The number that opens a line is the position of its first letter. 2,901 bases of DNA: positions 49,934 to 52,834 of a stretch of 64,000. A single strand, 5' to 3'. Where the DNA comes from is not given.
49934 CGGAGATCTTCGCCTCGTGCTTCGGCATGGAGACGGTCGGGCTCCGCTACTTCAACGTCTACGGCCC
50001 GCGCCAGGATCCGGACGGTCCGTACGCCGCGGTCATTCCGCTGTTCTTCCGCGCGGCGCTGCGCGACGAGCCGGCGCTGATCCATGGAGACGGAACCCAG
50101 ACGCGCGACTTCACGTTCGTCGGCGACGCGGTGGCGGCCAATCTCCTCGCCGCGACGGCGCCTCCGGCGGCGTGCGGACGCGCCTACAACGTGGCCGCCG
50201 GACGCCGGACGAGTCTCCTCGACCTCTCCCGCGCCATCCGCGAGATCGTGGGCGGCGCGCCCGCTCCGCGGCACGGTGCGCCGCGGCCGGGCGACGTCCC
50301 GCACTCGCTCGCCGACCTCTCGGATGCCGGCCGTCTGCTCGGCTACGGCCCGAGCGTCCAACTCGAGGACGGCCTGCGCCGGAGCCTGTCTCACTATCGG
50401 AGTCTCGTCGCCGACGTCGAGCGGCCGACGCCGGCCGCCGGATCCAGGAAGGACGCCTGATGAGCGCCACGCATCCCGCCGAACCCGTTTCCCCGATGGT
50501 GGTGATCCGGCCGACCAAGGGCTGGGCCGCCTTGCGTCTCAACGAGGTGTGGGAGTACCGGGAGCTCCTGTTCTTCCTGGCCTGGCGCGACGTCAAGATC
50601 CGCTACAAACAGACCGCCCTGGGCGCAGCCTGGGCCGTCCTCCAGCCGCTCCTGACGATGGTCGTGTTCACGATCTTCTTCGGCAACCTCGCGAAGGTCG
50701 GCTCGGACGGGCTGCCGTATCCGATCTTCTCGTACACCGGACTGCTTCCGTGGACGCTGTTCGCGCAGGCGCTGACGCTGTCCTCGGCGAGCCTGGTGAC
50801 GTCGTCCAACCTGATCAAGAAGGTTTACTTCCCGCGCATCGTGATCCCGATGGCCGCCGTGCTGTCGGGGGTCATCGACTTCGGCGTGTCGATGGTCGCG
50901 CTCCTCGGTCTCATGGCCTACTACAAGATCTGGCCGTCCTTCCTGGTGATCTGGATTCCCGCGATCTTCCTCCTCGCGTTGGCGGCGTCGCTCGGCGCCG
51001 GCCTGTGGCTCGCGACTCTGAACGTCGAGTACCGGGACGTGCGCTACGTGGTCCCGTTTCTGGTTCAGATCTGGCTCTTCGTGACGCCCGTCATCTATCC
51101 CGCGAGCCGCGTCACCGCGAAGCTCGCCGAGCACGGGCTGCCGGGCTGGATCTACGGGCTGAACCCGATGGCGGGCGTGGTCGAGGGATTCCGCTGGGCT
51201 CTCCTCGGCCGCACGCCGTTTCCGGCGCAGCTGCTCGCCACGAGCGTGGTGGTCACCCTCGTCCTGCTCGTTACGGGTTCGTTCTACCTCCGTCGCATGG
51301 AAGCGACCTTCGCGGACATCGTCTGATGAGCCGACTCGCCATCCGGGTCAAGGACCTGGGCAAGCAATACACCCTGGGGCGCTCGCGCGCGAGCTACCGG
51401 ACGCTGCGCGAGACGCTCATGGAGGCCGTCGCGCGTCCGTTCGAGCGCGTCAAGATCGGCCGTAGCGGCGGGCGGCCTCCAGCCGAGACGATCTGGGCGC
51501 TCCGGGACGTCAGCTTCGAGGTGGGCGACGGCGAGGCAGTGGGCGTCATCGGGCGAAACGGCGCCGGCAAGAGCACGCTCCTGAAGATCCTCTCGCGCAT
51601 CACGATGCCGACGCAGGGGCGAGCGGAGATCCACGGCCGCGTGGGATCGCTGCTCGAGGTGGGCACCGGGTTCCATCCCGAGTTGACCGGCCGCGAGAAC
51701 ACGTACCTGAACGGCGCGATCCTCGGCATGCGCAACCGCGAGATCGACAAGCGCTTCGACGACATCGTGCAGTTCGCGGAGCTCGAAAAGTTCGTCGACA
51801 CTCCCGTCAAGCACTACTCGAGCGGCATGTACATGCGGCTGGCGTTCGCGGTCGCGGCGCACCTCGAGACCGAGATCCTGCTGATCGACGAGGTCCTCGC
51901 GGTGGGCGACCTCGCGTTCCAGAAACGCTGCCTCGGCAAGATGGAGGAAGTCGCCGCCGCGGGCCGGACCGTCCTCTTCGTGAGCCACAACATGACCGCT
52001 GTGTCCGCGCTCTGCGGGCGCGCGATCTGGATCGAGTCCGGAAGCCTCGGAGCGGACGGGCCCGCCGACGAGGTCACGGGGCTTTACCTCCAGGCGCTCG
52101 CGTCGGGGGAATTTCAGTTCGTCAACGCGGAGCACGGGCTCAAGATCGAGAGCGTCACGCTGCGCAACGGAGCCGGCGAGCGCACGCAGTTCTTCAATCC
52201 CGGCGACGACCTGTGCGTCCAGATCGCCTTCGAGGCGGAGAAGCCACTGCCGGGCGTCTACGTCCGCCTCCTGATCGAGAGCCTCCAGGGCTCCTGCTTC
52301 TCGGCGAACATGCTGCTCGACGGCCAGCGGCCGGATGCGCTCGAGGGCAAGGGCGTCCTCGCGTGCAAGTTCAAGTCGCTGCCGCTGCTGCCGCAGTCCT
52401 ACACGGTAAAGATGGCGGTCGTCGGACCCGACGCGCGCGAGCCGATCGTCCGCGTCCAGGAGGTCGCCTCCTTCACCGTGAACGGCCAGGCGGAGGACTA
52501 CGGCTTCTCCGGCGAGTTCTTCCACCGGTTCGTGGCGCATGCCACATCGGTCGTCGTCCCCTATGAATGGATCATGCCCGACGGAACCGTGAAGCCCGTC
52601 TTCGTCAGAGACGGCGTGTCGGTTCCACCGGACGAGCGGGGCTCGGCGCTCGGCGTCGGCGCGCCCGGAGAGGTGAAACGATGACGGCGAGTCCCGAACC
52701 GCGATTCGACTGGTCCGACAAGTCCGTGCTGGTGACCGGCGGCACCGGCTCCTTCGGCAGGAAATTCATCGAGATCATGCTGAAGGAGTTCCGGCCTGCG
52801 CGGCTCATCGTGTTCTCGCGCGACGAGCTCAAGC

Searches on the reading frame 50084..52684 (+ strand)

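Call 58: search_protein_families(library=pfam, proteins=[window:50084-52684:+], max_evalue=0.001)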
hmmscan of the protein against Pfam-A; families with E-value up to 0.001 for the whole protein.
window:50084-52684:+ (866 aa): 3 families
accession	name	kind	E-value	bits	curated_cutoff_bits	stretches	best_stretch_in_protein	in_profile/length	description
PF00005.33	ABC_tran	-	5.7e-21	76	25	1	473-604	1-135/137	ABC transporter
PF14524.12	Wzt_C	-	9.6e-14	52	30.4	1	683-808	7-140/143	Wzt C-terminal domain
PF13304.12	AAA_21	-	0.00015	22.4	27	0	487-506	3-22/304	AAA domain, putative AbiEii toxin, Type IV TA system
